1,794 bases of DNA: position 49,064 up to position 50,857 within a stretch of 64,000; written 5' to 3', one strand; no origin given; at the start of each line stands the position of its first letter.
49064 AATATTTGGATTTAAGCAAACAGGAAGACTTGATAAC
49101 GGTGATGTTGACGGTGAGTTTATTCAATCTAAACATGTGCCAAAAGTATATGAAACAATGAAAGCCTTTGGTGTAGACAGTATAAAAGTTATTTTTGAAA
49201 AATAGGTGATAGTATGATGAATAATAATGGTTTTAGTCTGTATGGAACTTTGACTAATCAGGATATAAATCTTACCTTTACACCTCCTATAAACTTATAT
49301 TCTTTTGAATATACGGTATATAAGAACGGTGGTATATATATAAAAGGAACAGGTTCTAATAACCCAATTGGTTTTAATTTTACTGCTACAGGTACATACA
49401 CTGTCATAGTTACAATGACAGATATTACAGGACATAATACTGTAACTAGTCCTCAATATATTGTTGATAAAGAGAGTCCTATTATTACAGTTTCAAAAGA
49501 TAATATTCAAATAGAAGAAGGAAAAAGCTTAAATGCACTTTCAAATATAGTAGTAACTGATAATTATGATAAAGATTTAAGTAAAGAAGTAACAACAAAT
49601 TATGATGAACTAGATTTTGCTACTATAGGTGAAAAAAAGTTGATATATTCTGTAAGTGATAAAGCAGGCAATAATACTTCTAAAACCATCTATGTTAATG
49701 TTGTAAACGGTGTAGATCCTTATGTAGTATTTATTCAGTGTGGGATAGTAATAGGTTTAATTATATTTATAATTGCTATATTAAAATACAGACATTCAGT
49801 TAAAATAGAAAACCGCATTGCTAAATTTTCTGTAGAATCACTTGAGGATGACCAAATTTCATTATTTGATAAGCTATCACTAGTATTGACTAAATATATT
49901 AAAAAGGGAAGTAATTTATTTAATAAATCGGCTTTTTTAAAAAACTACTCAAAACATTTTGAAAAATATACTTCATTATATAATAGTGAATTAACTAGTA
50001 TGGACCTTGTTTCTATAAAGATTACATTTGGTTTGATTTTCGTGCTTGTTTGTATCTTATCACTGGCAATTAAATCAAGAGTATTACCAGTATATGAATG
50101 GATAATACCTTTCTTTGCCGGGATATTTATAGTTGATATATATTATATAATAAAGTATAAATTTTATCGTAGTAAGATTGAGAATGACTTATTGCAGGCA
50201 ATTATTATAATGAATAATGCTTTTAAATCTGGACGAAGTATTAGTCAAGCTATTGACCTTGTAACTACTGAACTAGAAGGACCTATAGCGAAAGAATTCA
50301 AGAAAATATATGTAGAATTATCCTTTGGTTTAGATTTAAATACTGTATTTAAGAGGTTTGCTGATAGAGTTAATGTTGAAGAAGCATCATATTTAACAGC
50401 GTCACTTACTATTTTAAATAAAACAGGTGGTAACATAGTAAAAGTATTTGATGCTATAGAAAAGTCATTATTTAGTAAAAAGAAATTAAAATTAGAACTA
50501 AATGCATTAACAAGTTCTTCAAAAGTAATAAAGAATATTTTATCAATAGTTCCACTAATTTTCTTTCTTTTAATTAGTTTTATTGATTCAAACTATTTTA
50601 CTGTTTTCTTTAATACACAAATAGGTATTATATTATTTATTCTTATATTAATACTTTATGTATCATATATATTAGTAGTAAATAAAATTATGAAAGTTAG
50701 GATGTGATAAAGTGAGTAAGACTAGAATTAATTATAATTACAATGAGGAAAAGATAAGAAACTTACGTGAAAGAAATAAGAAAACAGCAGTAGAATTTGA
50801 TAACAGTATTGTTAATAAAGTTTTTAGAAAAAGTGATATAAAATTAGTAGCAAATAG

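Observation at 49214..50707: TadB platform protein carrying an N-terminal Ig-like (DUF5011-type) domain without a signal peptide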

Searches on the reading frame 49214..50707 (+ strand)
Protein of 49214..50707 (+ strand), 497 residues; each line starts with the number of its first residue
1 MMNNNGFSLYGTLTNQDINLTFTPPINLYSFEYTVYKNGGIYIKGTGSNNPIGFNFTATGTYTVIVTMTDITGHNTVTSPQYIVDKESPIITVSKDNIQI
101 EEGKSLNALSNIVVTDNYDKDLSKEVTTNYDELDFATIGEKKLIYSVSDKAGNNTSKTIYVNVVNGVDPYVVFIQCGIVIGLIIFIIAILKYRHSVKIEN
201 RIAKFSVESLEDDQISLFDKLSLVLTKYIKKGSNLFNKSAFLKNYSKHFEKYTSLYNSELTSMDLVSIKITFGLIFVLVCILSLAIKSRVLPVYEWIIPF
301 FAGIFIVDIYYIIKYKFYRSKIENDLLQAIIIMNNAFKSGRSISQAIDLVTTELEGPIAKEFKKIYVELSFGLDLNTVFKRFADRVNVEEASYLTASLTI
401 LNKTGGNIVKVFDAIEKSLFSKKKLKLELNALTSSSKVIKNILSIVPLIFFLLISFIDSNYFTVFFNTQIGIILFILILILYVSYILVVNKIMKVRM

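Call 3: search_protein_families(library=pfam, proteins=[window:49214-50707:+], max_evalue=0.1)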
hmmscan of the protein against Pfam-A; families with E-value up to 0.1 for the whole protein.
window:49214-50707:+ (497 aa): 5 families
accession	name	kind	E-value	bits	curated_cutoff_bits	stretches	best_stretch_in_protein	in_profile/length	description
PF00482.28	T2SSF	-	1.5e-11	44.8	25.2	1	333-454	5-123/125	Type II secretion system (T2SS), protein F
PF16403.11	Bact_surface_Ig-like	-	2.7e-05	24.5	27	1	96-163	7-71/71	Bacterial surface protein, Ig-like domain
PF02494.22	HYR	-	0.0028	18.4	21.7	1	84-163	1-81/81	HYR domain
PF09340.15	NuA4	-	0.067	13.5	25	0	383-422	20-54/78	Histone acetyltransferase subunit NuA4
PF18911.6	PKD_4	-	0.076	13.5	27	0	55-82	55-82/85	PKD domain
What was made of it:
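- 50153..50527 (+): Cytoplasmic GspF/PilC-like helical bundle (T2SSF domain, aa 314-438). Pfam T2SSF, 44.8 bits (call 3).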

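Call 5: find_homologous_proteins(query=window:49214-50704:+, max_evalue=0.001)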
Query window:49214-50704:+ (497 aa): 1644 proteins with E <= 0.001 among 8000 candidates; the best 120 are listed.
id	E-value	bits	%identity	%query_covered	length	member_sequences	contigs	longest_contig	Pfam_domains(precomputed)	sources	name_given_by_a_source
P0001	3.6e-285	964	91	100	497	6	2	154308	PF16403.12,PF00482.29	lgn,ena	-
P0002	6.7e-269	910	87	100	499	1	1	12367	PF16403.12,PF00482.29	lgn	-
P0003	7.9e-225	765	72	100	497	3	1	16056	PF16403.12,PF00482.29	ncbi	-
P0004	6.3e-223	759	72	100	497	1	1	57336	PF16403.12,PF00482.29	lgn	-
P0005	4.7e-221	753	71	100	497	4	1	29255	PF00482.29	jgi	jgi:tight adherence protein B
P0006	7.7e-220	749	70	100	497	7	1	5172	PF16403.12,PF00482.29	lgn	-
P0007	8.6e-218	742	70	100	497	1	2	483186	PF16403.12,PF00482.29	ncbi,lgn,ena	-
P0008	1.1e-217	742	70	100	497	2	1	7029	PF00482.29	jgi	-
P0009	1.6e-184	632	60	100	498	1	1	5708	PF16403.12,PF00482.29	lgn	-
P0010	1.1e-143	498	52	97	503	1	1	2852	PF00482.29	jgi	-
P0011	1.2e-142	494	51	97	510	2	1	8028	PF00482.29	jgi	-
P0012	5.3e-142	492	52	97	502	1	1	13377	PF16403.12,PF00482.29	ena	-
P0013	3.8e-141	489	50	100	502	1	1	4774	PF16403.12,PF00482.29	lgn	-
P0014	6.4e-141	489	50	97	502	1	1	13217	PF16403.12,PF00482.29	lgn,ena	-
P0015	2.5e-140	487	51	99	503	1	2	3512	PF16403.12,PF00482.29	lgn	-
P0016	2.9e-140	486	52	97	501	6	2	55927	PF16403.12,PF00482.29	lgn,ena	-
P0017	3.1e-140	486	50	100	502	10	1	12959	PF16403.12,PF00482.29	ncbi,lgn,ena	-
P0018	3.9e-140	486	51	97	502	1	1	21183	PF00482.29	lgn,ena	-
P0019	3.6e-139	483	50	97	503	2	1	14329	PF00482.29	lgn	-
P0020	2.7e-138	480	50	97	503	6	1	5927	PF16403.12,PF00482.29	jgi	-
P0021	9.7e-138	478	51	97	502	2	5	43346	PF16403.12,PF00482.29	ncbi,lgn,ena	-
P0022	1.5e-137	477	50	97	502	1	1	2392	PF00482.29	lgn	-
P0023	1.6e-136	474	50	97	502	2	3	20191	PF16403.12,PF00482.29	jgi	-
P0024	3.1e-136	473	49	100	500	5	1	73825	PF16403.12,PF00482.29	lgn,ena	-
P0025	3.3e-136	473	49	97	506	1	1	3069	PF16403.12,PF00482.29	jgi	-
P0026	4.0e-136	473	49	100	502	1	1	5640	PF00482.29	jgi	-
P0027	5.6e-136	472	46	100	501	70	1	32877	PF16403.12,PF00482.29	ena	-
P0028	9.4e-136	472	47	100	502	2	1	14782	PF16403.12,PF00482.29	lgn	-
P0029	5.5e-135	469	49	99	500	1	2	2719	PF00482.29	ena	-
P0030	7.3e-135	469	49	97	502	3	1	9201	PF00482.29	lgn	-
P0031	7.6e-135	469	48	100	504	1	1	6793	PF16403.12,PF00482.29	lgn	-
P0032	1.1e-134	468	48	99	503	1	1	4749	PF16403.12,PF00482.29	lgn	-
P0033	1.5e-134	468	55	79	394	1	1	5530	PF00482.29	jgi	jgi:Flp pilus assembly protein TadB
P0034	1.8e-134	467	48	98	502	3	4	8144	PF16403.12,PF00482.29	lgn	-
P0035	2.3e-134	467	48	97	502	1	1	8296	PF00482.29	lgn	-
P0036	4.5e-134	466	48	97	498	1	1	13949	PF16403.12,PF00482.29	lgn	-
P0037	1.6e-133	464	48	100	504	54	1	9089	PF16403.12,PF00482.29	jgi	jgi:Flp pilus assembly protein TadB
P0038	2.2e-133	464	46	100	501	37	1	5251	PF00482.29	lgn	-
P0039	3.7e-133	463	49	99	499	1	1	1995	PF16403.12,PF00482.29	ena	-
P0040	6.6e-133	462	48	100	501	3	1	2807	PF16403.12,PF00482.29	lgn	-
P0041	6.6e-133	462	46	100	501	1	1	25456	PF00482.29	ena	-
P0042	9.2e-133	462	49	98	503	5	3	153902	PF16403.12,PF00482.29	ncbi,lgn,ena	-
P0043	1.2e-132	461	47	100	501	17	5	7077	PF16403.12,PF00482.29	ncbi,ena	-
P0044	1.7e-132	461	47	100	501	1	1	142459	PF16403.12,PF00482.29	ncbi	-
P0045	2.4e-132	460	49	99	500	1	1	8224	PF00482.29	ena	-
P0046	2.4e-132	460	47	100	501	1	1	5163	PF16403.12,PF00482.29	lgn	-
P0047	2.5e-132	460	48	99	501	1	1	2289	PF16403.12,PF00482.29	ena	-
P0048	3.7e-132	460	48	100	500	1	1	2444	PF16403.12,PF00482.29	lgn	-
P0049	4.8e-132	459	48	99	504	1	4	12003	PF16403.12,PF00482.29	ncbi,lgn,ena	-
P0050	5.3e-132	459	48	97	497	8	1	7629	PF16403.12,PF00482.29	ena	-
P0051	6.7e-132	459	47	98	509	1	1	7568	PF16403.12,PF00482.29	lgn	-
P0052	9.5e-132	458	48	97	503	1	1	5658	PF16403.12,PF00482.29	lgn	-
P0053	1.0e-131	458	49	99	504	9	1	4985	PF16403.12,PF00482.29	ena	-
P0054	1.1e-131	458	48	99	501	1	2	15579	PF16403.12,PF00482.29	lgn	-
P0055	1.2e-131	458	48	100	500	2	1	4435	PF16403.12,PF00482.29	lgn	-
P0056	2.0e-131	457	48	97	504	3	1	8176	PF16403.12,PF00482.29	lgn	-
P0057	2.3e-131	457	48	99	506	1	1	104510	PF16403.12,PF00482.29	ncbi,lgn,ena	-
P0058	2.8e-131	457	47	99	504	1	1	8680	PF16403.12,PF00482.29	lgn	-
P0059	3.1e-131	457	48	99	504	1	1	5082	PF16403.12,PF00482.29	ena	-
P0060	6.2e-131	456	47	100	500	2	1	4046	PF16403.12,PF00482.29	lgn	-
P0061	6.7e-131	456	49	98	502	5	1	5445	PF16403.12,PF00482.29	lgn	-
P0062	8.1e-131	455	48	100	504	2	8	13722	PF16403.12,PF00482.29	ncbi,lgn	-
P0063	8.8e-131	455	47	100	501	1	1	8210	PF16403.12,PF00482.29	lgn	-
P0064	7.0e-130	452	47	100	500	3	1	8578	PF16403.12,PF00482.29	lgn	-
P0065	9.6e-130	452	47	99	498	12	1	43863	PF00482.29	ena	-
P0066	1.3e-129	451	48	99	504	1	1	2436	PF16403.12,PF00482.29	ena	-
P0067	2.2e-129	451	48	97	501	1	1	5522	PF16403.12,PF00482.29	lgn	-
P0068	2.4e-129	450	48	100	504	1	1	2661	PF16403.12,PF00482.29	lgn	-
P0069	3.0e-129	450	48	99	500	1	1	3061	PF16403.12,PF00482.29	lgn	-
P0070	3.7e-129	450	46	100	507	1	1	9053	PF00482.29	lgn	-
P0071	4.0e-129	450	48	99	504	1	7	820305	PF00482.29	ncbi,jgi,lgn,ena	jgi:tight adherence protein B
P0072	1.3e-128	448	47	100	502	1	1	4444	PF16403.12,PF00482.29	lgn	-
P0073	1.3e-128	448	50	99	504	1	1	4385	PF16403.12,PF00482.29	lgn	-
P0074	1.9e-128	447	47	98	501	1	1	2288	PF16403.12,PF00482.29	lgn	-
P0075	5.1e-128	446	47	100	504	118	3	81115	PF16403.12,PF00482.29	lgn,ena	-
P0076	8.7e-128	445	47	100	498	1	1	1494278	PF00482.29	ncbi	-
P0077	1.0e-127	445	46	94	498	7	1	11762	PF16403.12,PF00482.29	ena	-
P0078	1.3e-127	445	48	97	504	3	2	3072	PF16403.12,PF00482.29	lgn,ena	-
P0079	1.7e-127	444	48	100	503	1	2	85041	PF00482.29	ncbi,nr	ncbi:MAG: type II secretion system F family protein [Bacilli bacterium]|nr:type II secretion system 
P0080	2.6e-127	444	49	99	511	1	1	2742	PF16403.12,PF00482.29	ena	-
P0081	4.5e-127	443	49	97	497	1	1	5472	PF16403.12,PF00482.29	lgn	-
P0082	5.6e-127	443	46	100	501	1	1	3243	PF16403.12,PF00482.29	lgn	-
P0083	5.8e-127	443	48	97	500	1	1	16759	PF16403.12,PF00482.29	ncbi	-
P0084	6.0e-127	443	47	97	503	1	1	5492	PF00482.29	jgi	-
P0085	6.2e-127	442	47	100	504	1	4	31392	PF00482.29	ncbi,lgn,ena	-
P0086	1.2e-126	441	48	99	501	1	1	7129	PF16403.12,PF00482.29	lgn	-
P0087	1.5e-126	441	48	100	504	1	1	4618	PF00482.29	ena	-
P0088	1.6e-126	441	47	100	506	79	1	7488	PF16403.12,PF00482.29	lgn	-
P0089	1.6e-126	441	48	97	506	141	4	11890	PF16403.12,PF00482.29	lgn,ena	-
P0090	1.8e-126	441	48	97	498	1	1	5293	PF16403.12,PF00482.29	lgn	-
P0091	2.8e-126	440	49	97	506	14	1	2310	PF16403.12,PF00482.29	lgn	-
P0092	4.0e-126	440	47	97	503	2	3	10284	PF16403.12,PF00482.29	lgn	-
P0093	4.2e-126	440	47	97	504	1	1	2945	PF00482.29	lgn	-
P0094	5.1e-126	439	46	100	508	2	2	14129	PF16403.12,PF00482.29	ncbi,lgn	-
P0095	6.4e-126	439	46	99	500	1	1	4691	PF16403.12,PF00482.29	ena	-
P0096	8.7e-126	439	47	99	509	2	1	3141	PF16403.12,PF00482.29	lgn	-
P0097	1.8e-125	438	47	99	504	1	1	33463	PF16403.12,PF00482.29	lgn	-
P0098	2.3e-125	437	47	97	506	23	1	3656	PF16403.12,PF00482.29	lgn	-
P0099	4.1e-125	436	46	97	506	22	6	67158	PF16403.12,PF00482.29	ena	-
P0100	4.7e-125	436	48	97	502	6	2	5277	PF16403.12,PF00482.29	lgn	-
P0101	5.9e-125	436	44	94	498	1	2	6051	PF16403.12,PF00482.29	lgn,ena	-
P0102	6.5e-125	436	46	99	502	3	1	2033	PF00482.29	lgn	-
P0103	6.9e-125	436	47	100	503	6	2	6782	PF16403.12,PF00482.29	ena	-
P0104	7.5e-125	436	46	99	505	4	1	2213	PF16403.12,PF00482.29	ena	-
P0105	1.0e-124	435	48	97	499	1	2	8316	PF16403.12,PF00482.29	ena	-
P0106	1.2e-124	435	46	99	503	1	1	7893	PF16403.12,PF00482.29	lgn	-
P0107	1.9e-124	434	45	99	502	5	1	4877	PF16403.12,PF00482.29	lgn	-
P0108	2.0e-124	434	46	99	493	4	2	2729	PF00482.29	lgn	-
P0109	2.2e-124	434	47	98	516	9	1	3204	PF00482.29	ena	-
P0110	2.3e-124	434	47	99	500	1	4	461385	PF16403.12,PF00482.29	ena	-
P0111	2.8e-124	434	46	99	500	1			PF16403.12,PF00482.29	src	-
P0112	3.2e-124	434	47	99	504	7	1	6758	PF16403.12,PF00482.29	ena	-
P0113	3.5e-124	433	48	98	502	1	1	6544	PF00482.29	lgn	-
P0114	5.8e-124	433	48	92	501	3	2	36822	PF16403.12,PF00482.29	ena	-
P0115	5.9e-124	433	47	97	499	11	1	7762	PF16403.12,PF00482.29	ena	-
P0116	6.2e-124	433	47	99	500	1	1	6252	PF16403.12,PF00482.29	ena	-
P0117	7.1e-124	432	45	100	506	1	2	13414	PF00482.29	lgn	-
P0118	9.5e-124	432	47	97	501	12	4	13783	PF16403.12,PF00482.29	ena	-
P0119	9.5e-124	432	45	100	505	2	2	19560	PF00482.29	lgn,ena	-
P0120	1.1e-123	432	46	100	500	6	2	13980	PF00482.29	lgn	-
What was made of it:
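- More than 120 protein clusters of ~500 aa cover 97-100% of the query (call 5).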

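Call 6: search_protein_families(library=ncbifam, proteins=[window:49214-50704:+], max_evalue=0.1)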
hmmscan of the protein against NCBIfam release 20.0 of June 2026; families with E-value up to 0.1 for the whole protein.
window:49214-50704:+ (497 aa): 3 families
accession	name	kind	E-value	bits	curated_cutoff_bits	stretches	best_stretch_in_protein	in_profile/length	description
NF004380.0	PRK05740.2-6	equivalog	0.015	15.2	194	1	437-491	9-63/123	preprotein translocase subunit SecE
NF033932.1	LapB_rpt_80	domain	0.02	15.2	45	1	60-136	1-81/83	LapB repeat-containing protein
NF058578.1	CPR_pilus_PamR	equivalog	0.057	12.3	300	0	122-177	130-188/297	pilus system RbmA-like protein PamR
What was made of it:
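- Tried and rejected: The weak NCBIfam hit to the CPR pilus protein PamR (E 0.057, call 6) is not significant.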

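Call 8: search_solved_structures(query=window:49214-50704:+, max_evalue=1, show_alignments=2)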
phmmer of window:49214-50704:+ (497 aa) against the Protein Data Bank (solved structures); distinct sequences matched with E-value up to 1: 2.
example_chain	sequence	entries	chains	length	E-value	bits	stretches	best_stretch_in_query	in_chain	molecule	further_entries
5kdj_B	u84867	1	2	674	0.28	13.3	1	83-165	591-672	F5/8 type C domain protein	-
2wp2_A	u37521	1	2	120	0.91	11.6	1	364-423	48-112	BROMODOMAIN TESTIS-SPECIFIC PROTEIN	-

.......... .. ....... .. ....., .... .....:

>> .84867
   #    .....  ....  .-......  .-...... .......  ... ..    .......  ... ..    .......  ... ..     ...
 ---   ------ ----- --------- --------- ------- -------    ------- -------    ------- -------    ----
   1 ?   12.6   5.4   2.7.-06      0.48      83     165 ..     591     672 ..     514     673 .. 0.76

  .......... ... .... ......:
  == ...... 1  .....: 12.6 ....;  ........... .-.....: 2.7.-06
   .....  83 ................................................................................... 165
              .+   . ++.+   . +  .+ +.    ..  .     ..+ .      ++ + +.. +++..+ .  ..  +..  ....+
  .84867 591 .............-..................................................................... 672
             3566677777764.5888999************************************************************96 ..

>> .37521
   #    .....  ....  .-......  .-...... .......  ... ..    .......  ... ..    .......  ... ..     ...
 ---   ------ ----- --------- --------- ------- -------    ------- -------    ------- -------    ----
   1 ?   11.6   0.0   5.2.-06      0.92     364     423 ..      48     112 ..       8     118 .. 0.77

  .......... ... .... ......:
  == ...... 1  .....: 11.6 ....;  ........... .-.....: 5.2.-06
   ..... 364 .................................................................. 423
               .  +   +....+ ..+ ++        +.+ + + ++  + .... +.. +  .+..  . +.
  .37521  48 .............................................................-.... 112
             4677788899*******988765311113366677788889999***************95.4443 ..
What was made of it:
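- Tried and rejected: Sequence search of the PDB with the single protein found nothing significant (call 8).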

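Call 9: find_encoding_contigs(protein=P0076, flank=8000, max_places=2)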
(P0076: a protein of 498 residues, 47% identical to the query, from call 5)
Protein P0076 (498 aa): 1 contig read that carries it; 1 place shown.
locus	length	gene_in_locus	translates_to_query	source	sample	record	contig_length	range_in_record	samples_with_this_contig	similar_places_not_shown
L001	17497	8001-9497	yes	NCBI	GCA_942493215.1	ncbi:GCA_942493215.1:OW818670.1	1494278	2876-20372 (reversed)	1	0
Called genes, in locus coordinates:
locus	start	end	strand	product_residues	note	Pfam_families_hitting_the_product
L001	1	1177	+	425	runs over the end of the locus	PF01018:GTP1_OBG, PF01926:MMR_HSR1, PF02421:FeoB_N, PF09269:DUF1967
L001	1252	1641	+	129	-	-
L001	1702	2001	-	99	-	PF02643:DUF192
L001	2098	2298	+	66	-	-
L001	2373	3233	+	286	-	PF00590:TP_methylase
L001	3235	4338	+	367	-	PF01702:TGT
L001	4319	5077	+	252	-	PF07091:FmrO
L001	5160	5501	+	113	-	PF07811:TadE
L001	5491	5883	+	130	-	PF13400:Tad (weak)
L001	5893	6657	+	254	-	PF09140:MipZ (faint), PF10609:ParA, PF13614:AAA_31, PF01656:CbiA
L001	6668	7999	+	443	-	PF00437:T2SSE, PF27713:UCP018868 (faint)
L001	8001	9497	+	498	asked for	PF00482:T2SSF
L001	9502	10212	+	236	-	PF00482:T2SSF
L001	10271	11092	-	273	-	PF00665:rve, PF13683:rve_3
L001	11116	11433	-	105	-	PF13518:HTH_28 (faint)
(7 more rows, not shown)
